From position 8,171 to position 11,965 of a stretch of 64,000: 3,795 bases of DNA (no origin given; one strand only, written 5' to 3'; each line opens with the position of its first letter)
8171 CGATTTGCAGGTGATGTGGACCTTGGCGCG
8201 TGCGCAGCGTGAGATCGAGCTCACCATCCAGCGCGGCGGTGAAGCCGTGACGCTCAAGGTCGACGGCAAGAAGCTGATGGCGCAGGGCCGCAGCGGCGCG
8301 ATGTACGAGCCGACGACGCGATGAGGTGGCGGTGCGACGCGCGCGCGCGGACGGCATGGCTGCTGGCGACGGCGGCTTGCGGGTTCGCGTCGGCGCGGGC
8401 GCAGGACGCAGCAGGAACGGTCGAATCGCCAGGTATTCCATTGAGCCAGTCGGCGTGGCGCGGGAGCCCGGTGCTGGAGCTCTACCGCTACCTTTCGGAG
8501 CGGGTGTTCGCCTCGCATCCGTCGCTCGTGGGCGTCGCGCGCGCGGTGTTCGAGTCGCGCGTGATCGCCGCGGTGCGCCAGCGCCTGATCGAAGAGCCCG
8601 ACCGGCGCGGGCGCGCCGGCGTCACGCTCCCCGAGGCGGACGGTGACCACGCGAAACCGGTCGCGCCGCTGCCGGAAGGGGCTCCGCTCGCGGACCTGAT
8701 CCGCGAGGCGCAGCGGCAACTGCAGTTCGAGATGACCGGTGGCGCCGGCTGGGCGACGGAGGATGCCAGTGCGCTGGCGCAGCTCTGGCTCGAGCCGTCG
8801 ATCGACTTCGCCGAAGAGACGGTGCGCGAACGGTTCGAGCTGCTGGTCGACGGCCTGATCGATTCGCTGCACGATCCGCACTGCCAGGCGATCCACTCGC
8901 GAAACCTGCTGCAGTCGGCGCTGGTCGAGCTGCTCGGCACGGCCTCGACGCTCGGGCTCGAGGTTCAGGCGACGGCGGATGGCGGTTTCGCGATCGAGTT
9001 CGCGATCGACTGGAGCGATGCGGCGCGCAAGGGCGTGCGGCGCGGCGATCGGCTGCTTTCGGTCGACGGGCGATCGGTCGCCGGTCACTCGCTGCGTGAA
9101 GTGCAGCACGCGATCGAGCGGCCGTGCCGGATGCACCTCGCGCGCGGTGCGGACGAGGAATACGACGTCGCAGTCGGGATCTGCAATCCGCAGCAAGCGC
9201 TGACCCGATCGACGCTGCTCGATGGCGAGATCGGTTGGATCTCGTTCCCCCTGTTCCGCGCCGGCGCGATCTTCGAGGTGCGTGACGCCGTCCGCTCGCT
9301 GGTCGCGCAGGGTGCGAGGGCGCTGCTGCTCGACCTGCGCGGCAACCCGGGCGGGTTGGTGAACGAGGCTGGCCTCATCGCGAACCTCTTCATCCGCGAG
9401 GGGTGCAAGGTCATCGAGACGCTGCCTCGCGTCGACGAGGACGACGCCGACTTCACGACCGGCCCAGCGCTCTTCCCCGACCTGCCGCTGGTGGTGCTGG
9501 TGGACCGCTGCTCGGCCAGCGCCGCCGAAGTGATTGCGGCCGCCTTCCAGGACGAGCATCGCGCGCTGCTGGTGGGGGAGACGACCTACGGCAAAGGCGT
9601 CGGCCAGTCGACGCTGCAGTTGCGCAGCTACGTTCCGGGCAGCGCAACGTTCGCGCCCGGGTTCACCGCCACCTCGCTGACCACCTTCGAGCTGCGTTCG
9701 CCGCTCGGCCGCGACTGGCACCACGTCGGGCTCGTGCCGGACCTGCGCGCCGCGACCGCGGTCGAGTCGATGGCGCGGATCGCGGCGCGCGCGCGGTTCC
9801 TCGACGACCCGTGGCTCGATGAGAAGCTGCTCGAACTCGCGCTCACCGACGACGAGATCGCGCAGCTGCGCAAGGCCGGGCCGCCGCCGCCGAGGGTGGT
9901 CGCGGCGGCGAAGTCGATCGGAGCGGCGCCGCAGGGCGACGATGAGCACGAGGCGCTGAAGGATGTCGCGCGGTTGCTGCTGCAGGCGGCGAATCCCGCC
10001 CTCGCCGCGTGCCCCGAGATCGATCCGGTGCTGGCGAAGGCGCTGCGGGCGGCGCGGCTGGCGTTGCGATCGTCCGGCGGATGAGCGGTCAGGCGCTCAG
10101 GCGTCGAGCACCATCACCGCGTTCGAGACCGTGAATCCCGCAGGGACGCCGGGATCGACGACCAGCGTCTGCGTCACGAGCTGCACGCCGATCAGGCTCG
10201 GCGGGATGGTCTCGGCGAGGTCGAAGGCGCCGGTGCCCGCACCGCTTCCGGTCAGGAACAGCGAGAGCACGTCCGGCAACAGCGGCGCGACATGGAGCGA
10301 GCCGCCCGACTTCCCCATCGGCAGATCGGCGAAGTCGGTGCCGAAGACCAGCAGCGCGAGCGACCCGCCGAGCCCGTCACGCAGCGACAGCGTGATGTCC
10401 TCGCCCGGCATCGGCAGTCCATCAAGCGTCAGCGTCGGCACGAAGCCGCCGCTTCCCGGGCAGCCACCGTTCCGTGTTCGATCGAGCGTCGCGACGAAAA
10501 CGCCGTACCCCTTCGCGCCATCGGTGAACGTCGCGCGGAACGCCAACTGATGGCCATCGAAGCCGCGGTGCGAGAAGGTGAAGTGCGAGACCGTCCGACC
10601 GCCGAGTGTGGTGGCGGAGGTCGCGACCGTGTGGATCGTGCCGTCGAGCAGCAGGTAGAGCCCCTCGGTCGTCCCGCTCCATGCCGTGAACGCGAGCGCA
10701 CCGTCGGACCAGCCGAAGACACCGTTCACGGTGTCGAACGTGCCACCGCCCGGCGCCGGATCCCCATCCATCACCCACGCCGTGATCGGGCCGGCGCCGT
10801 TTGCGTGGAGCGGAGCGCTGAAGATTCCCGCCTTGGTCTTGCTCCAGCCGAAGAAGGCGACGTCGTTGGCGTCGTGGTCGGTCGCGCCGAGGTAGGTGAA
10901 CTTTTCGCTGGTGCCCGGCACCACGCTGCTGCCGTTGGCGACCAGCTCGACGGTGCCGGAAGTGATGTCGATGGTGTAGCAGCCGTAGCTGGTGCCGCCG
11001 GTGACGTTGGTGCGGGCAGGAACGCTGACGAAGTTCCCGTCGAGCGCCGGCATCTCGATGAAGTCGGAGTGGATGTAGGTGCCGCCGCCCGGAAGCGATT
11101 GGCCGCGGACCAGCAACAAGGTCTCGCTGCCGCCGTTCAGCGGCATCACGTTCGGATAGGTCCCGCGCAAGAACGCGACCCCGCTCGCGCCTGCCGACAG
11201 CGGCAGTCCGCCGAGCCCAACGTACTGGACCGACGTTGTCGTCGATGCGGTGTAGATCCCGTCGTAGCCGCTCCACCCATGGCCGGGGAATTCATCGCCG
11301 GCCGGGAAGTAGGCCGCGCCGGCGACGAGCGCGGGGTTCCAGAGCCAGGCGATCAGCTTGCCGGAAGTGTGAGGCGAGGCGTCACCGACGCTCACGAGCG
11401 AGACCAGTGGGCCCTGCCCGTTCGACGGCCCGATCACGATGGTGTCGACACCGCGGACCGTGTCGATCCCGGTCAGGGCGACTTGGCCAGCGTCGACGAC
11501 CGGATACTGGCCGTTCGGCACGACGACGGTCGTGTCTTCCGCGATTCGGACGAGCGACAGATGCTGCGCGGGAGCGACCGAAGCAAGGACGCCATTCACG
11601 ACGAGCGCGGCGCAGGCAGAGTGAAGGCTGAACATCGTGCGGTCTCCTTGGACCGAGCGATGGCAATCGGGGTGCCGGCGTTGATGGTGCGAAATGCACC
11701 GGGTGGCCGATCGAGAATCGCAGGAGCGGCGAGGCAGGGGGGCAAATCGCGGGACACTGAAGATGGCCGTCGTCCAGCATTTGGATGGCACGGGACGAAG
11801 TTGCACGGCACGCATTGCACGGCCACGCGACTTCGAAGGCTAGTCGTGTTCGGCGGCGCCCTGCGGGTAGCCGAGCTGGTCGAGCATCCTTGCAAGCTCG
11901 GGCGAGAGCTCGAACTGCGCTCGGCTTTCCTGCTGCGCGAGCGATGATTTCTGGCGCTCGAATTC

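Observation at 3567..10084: Tandem paralogous TM-CarboxypepD_reg-PDZ proteins translationally coupled to an S41 C-terminal processing peptidase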

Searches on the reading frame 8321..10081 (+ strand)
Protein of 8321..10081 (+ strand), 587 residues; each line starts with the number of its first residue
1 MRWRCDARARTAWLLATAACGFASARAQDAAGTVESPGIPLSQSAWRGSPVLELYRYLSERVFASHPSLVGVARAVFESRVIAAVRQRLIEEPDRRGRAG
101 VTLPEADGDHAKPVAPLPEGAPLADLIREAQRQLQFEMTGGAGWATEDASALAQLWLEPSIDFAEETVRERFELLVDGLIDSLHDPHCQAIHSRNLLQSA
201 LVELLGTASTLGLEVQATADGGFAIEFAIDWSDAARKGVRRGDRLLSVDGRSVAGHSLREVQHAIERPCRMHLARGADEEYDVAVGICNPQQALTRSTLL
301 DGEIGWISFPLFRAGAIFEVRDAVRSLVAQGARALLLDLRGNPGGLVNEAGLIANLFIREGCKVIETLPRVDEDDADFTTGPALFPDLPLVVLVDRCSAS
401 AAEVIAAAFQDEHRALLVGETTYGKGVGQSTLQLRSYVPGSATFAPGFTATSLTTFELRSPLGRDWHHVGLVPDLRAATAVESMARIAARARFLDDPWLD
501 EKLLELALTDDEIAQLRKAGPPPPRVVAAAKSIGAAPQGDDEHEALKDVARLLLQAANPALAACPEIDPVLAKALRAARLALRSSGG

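Call 8: search_protein_families(library=pfam, proteins=[window:8321-10081:+], max_evalue=0.1)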
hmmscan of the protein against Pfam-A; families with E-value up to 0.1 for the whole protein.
window:8321-10081:+ (587 aa): 4 families
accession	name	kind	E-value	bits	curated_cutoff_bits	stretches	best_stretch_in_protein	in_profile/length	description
PF03572.23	Peptidase_S41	-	6.9e-32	110.7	24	1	304-475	2-163/165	Peptidase family S41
PF17820.7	PDZ_6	-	8.7e-06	25.8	27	1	234-266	11-41/54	PDZ domain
PF00595.29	PDZ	-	1.7e-05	25.5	23.2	1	209-269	10-73/81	PDZ domain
PF13180.12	PDZ_2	-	0.078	13.7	27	0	234-265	25-54/80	PDZ domain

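Call 11: search_protein_families(library=ncbifam, proteins=[window:8321-10081:+], max_evalue=0.01)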
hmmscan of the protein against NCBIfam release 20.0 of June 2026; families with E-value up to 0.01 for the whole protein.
window:8321-10081:+ (587 aa): 12 families
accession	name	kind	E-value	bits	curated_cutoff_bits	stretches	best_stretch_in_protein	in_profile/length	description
TIGR00225.1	prc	subfamily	3.2e-44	151.3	218.6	1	167-482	8-319/335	C-terminal processing peptidase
NF045588.1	Cterm_S41_CtpA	exception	8.2e-39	133.6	625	1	175-490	78-389/401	carboxyl-terminal processing protease CtpA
NF045589.1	Cterm_S41_CtpB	exception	2.4e-36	125.3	633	1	203-488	111-391/416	carboxyl-terminal processing protease CtpB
NF045590.1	Cterm_S41_CtpC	exception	3.7e-34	118.2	665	1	178-479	86-380/418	carboxyl-terminal processing protease CtpC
TIGR03900.1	prc_long_Delta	hypoth_equivalog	5.3e-33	114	660.95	1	175-515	108-444/973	MXAN_5808 family serine peptidase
NF052377.1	lmo1851_S41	exception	1.4e-32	113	725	1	176-435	75-336/468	lmo1851 family serine protease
NF045591.1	Cterm_S41_CtpZ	exception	4.6e-25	88.2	525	1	176-476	79-373/403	carboxyl-terminal processing protease CtpZ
NF008388.1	PRK11186.1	exception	1.5e-23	83.1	825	1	302-431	355-483/663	carboxy terminal-processing peptidase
NF051464.1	tail_spec_CT441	exception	9.6e-23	80.7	700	1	212-430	250-486/645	tail-specific protease Tsp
NF058627.1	S41_Gfo1087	equivalog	3.6e-11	42.7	455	1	224-355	136-275/489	GFO_1087 family putative carboxy terminal peptidase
NF033424.1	chlamy_CPAF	equivalog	1.1e-05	24.2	250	1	389-426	458-495/564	protease-like activity factor CPAF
NF040960.1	MamE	equivalog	0.0074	14.9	800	0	195-255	443-501/659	magnetosome formation protease MamE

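Call 23: find_homologous_proteins(query=window:8321-10081:+, max_evalue=1e-10)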
Query window:8321-10081:+ (587 aa): 569 proteins with E <= 1e-10 among 8000 candidates; the best 120 are listed.
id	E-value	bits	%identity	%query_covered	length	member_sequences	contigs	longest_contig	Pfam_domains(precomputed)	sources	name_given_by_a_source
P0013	0.0e+0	1198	100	93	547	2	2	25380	PF17820.8,PF03572.24,PF00595.30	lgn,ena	-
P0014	8.7e-140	485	49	91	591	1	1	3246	PF17820.8,PF03572.24,PF00595.30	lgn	-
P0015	1.8e-133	464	45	98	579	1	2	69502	PF03572.24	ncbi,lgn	-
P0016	1.3e-127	445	47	91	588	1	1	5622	PF03572.24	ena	-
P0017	1.5e-124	435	44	91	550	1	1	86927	PF03572.24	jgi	-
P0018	4.4e-123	430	46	91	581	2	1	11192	PF03572.24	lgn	-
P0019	4.1e-97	344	44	74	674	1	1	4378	PF03572.24,PF00595.30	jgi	jgi:carboxyl-terminal processing protease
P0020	3.2e-86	308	37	87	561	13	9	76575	PF03572.24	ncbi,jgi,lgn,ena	-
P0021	1.1e-85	306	43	74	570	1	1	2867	PF17820.8,PF03572.24,PF00595.30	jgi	-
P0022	8.5e-83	297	43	68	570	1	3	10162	PF17820.8,PF03572.24,PF00595.30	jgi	jgi:carboxyl-terminal processing protease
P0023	1.3e-80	290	42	69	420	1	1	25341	PF03572.24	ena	-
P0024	3.9e-36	143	36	50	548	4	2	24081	PF17820.8,PF03572.24,PF00595.30,PF13180.13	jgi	jgi:carboxyl-terminal processing protease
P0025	5.5e-36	142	36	50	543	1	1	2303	PF28547.1,PF17820.8,PF03572.24,PF00595.30,PF13180.13,PF22694.2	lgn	-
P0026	2.7e-35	140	35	50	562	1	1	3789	PF17820.8,PF03572.24,PF00595.30,PF13180.13,PF22694.2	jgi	jgi:carboxyl-terminal processing protease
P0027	2.9e-35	140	35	51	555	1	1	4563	PF17820.8,PF03572.24,PF00595.30,PF13180.13,PF22694.2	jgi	jgi:carboxyl-terminal processing protease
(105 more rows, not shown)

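Call 24: find_encoding_contigs(protein=P0020, flank=10000, max_places=3)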
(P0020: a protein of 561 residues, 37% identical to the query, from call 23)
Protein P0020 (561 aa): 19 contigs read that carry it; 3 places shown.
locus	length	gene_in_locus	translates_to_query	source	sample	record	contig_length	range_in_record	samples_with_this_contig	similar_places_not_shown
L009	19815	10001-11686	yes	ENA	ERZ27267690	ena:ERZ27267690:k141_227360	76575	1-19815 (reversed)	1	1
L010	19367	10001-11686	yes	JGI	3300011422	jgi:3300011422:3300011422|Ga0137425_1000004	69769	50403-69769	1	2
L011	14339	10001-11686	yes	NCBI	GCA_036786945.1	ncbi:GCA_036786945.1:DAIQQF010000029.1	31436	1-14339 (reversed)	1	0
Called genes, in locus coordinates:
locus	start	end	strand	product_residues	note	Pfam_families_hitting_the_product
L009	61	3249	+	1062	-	PF08281:Sigma70_r4_2 (weak), PF00775:Dioxygenase_C (faint), PF17789:MG4 (faint), PF02369:Big_1 (faint), PF13620:CarboxypepD_reg (weak), PF13715:CarbopepD_reg_2 (faint), PF13620:CarboxypepD_reg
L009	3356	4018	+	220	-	-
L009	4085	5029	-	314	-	-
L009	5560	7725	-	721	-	PF01432:Peptidase_M3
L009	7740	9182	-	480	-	-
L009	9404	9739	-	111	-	-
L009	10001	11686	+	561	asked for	PF03572:Peptidase_S41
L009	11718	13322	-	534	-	PF26549:Tricorn_N (faint), PF07676:PD40 (faint)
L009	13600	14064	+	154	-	-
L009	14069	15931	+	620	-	PF01839:FG-GAP (faint), PF13517:FG-GAP_3, PF07593:UnbV_ASPIC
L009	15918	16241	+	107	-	-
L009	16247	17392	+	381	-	PF02687:FtsX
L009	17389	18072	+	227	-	PF00005:ABC_tran, PF13304:AAA_21 (weak)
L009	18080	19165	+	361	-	-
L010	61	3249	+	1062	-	PF08281:Sigma70_r4_2 (weak), PF00775:Dioxygenase_C (faint), PF17789:MG4 (faint), PF02369:Big_1 (faint), PF13620:CarboxypepD_reg (weak), PF13715:CarbopepD_reg_2 (faint), PF13620:CarboxypepD_reg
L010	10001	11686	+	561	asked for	PF03572:Peptidase_S41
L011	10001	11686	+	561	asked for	PF03572:Peptidase_S41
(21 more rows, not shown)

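Call 25: find_encoding_contigs(protein=P0023, flank=10000, max_places=2)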
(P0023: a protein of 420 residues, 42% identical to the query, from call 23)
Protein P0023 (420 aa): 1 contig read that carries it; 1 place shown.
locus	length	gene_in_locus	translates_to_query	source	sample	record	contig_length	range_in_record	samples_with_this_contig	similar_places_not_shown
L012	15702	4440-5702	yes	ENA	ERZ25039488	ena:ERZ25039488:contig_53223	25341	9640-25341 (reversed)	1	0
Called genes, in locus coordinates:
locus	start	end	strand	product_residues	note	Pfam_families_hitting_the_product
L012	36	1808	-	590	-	-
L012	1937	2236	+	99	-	-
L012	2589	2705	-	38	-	-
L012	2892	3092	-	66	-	-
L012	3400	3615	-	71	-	PF11026:DUF2721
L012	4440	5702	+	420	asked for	PF03572:Peptidase_S41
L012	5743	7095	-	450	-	PF03781:FGE-sulfatase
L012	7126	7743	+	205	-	PF22741:PTP-NADK, PF13350:Y_phosphatase3 (faint), PF22785:Tc-R-P (weak), PF00102:Y_phosphatase (weak), PF22784:PTP-SAK (weak), PF00782:DSPc (weak), PF03162:Y_phosphatase2 (weak)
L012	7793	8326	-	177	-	-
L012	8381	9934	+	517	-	PF13489:Methyltransf_23, PF08242:Methyltransf_12 (weak), PF13649:Methyltransf_25 (weak), PF00535:Glycos_transf_2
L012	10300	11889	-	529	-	-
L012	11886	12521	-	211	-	-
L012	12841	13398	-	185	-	-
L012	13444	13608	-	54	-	-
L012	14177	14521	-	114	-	PF21252:Glyco_hydro_109_C (weak)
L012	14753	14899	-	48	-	-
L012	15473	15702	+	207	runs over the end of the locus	-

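Call 26: find_encoding_contigs(protein=P0018, flank=10000, max_places=2)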
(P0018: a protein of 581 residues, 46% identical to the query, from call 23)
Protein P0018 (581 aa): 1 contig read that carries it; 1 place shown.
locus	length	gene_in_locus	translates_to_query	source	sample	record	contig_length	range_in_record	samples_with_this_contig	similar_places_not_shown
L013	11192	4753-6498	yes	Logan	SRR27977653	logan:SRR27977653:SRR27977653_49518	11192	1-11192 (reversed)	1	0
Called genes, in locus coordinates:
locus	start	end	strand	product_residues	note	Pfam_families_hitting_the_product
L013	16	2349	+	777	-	PF13620:CarboxypepD_reg (faint)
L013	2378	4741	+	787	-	PF13620:CarboxypepD_reg (weak), PF17210:SdrD_B (weak), PF13180:PDZ_2 (weak)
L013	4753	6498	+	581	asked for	PF03572:Peptidase_S41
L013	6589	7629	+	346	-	PF00226:DnaJ, PF01556:DnaJ_C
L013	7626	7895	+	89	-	-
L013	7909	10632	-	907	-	PF00884:Sulfatase, PF01663:Phosphodiest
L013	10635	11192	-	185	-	?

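Call 41: find_encoding_contigs(protein=P0014, flank=10000, max_places=2)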
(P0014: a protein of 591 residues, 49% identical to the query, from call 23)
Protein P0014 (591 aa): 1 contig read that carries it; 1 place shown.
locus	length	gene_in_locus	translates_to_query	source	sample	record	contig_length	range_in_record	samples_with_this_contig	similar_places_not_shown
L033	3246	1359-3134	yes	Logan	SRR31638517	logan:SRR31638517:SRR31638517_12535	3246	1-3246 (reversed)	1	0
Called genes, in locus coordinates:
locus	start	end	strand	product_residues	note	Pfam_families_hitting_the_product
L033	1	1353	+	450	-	?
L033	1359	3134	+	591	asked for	PF00595:PDZ (weak), PF17820:PDZ_6 (weak), PF03572:Peptidase_S41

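Call 46: search_solved_structures(query=A3, max_evalue=0.00001)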
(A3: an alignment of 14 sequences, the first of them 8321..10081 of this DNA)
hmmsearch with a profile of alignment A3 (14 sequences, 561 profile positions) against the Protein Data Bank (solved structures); distinct sequences matched with E-value up to 0.00001: 104 (the best 60 are shown).
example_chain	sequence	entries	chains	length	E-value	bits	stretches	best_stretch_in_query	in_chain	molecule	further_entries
7rpq_A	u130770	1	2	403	2.8e-72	247.4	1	120-460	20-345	Probable carboxyl-terminal protease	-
7rqh_A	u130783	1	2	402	3e-71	244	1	120-460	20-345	Probable carboxyl-terminal protease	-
8sxe_A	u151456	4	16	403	3e-71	244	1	120-460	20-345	Probable carboxyl-terminal protease | Carboxyl-terminal protease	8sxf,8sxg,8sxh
9ku0_A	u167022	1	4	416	6.8e-66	226.3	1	120-450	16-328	Carboxyl-terminal protease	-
9jr1_A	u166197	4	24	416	9e-66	225.9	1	120-450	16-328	Carboxyl-terminal protease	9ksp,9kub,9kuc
9ku3_A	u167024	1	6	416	8.5e-62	212.8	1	120-450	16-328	Carboxyl-terminal protease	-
4c2f_A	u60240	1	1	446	4.1e-56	194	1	117-449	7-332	CARBOXY-TERMINAL PROCESSING PROTEASE CTPB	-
4c2c_A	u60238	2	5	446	4.4e-56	193.9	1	117-449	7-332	CARBOXY-TERMINAL PROCESSING PROTEASE CTPB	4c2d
4c2h_A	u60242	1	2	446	9e-56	192.9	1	117-449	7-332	CARBOXY-TERMINAL PROCESSING PROTEASE CTPB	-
1fc6_A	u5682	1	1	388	1.4e-55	192.2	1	116-451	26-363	PHOTOSYSTEM II D1 PROTEASE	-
1fc7_A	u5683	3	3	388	2.7e-55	191.3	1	116-451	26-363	PHOTOSYSTEM II D1 PROTEASE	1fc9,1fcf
4c2e_A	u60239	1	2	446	3.1e-55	191.1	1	117-449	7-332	CARBOXY-TERMINAL PROCESSING PROTEASE CTPB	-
4c2g_A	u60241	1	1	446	4.3e-55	190.7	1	117-449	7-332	CARBOXY-TERMINAL PROCESSING PROTEASE CTPB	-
6iqs_C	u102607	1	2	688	2.8e-53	184.7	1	47-456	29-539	Tail-specific protease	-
5wql_C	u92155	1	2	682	1.4e-51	179.1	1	47-456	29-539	Tail-specific protease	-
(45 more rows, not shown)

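Call 85: find_encoding_contigs(protein=P0019, flank=10000, max_places=2)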
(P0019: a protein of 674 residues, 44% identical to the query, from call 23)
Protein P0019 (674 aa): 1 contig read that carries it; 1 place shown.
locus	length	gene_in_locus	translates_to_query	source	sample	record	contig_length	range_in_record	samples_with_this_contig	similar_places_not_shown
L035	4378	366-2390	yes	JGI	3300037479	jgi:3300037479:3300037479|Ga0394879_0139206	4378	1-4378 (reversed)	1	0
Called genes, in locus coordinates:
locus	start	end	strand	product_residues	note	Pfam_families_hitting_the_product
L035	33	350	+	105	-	PF13180:PDZ_2 (weak)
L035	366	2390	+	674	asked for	PF00595:PDZ (weak), PF03572:Peptidase_S41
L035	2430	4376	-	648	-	?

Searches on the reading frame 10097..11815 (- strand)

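Call 10: search_protein_families(library=pfam, proteins=[window:10097-11815:-], max_evalue=0.001)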
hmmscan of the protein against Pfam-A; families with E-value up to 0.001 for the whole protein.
window:10097-11815:- (572 aa): 1 family
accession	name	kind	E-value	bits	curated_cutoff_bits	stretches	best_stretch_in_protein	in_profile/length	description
PF24251.1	DUF7453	-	6.7e-05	22.4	26.2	0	229-407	149-338/460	Family of unknown function (DUF7453)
